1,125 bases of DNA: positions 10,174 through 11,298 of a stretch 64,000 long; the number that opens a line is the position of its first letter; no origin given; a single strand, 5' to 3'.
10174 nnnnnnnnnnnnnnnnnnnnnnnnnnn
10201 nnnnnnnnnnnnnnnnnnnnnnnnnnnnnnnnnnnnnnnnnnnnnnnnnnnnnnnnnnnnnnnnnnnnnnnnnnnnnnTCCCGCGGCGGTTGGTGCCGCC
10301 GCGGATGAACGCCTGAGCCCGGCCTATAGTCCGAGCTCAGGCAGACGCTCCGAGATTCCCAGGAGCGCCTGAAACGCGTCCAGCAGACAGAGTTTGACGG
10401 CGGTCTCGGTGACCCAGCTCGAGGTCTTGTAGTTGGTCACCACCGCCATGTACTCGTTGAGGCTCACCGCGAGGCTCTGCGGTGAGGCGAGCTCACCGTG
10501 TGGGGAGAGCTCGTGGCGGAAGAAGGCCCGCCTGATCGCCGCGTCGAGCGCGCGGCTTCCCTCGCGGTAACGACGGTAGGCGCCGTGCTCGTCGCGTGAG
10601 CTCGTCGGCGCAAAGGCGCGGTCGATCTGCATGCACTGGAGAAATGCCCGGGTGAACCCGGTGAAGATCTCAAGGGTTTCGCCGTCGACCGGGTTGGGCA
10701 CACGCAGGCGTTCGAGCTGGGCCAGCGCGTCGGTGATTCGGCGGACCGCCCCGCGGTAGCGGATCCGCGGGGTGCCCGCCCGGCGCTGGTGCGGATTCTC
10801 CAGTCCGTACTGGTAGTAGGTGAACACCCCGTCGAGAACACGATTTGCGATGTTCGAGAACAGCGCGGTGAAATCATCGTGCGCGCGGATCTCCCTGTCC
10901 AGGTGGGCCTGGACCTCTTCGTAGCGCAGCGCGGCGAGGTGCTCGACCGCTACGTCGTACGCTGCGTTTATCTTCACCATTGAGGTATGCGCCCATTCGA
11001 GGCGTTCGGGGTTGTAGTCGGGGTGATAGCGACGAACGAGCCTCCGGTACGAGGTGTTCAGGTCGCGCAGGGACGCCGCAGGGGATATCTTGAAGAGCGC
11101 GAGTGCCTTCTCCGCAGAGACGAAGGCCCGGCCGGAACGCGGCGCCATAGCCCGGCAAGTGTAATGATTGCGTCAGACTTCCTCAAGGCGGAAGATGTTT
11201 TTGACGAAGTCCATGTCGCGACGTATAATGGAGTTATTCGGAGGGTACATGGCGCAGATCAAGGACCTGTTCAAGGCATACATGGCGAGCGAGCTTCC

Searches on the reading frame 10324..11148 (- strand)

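Call 45: search_protein_families(library=pfam, proteins=[window:10324-11148:-], max_evalue=0.001)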
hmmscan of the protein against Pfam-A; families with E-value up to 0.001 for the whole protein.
window:10324-11148:- (274 aa): 1 family
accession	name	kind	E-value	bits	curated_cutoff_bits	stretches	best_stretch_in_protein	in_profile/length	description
PF00226.36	DnaJ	-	1.4e-07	31.9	27.8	1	19-66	6-52/63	DnaJ domain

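Call 85: search_protein_families(library=ncbifam, proteins=[window:10324-11148:-], max_evalue=0.01)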
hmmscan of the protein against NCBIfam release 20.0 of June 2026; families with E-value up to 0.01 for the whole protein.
window:10324-11148:- (274 aa): 13 families
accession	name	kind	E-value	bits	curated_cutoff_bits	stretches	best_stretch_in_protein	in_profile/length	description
TIGR02349.1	DnaJ_bact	equivalog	3.7e-07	29.9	377.2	1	21-86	8-73/354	molecular chaperone DnaJ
NF007618.0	PRK10266.1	equivalog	5.9e-07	29.2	403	1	17-84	8-73/306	curved DNA-binding protein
NF008035.0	PRK10767.1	subfamily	1.6e-06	27.5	338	1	19-111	10-102/374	molecular chaperone DnaJ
NF010871.0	PRK14278.1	equivalog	5.3e-05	22.3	502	1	17-67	7-55/378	molecular chaperone DnaJ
NF010885.0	PRK14292.1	equivalog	7.3e-05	21.9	585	1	18-76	7-63/371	chaperone protein DnaJ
NF010874.0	PRK14281.1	equivalog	0.00017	20.9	619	1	21-78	11-67/397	chaperone protein DnaJ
NF010894.0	PRK14301.1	equivalog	0.00086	18.4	548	1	20-126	11-118/373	chaperone protein DnaJ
NF006948.0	PRK09430.1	equivalog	0.002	17.8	162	1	13-66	200-259/267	co-chaperone DjlA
NF010872.0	PRK14279.1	equivalog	0.0024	17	556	1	21-82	17-77/394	molecular chaperone DnaJ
NF037946.1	terminal_TopJ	equivalog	0.0037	15.8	300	1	21-66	13-56/810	terminal organelle assembly protein TopJ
NF010892.0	PRK14299.1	equivalog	0.0046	16.2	392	1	18-67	9-56/291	chaperone protein DnaJ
TIGR03835.1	termin_org_DnaJ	equivalog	0.0049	15.3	512.25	1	19-67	8-54/871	terminal organelle assembly protein TopJ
NF050028.1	CldAdptActJ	equivalog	0.0067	16.9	150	0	19-69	8-62/93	cold adaptation protein ActJcold adaptation protein ActJ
